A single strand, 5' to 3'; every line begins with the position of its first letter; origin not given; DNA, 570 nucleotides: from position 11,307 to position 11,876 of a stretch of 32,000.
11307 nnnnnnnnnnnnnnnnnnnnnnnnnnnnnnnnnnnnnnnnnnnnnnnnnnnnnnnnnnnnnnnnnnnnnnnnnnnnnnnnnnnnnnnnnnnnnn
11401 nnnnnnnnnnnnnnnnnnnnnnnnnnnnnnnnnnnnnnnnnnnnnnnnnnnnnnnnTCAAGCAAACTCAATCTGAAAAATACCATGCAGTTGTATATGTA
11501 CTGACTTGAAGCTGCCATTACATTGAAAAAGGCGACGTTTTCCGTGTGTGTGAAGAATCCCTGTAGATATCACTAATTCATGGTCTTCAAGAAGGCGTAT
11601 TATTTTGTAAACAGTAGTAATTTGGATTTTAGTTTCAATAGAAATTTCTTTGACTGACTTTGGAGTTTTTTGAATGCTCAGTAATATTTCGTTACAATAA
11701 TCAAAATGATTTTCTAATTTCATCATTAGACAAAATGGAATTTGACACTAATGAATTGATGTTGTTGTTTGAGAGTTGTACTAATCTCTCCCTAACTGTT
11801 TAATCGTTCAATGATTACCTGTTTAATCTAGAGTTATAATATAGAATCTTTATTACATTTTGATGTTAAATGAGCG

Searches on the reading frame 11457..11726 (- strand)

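Call 6: search_protein_families(library=pfam, proteins=[window:11457-11726:-], max_evalue=0.01)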
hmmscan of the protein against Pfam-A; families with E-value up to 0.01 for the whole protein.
window:11457-11726:- (89 aa): 2 families
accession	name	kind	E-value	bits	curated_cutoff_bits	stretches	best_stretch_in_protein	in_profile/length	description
PF01978.25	TrmB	-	0.00063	20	25.6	1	19-53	19-53/68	Sugar-specific transcriptional regulator TrmB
PF24270.1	HTH_Cmi2_C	-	0.0042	17.8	27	1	11-54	77-120/125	Cmi2, C-terminal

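Call 69: search_protein_families(library=ncbifam, proteins=[window:11457-11726:-], max_evalue=0.01)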
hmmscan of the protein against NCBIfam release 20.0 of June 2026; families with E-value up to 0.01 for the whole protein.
window:11457-11726:- (89 aa): 0 families
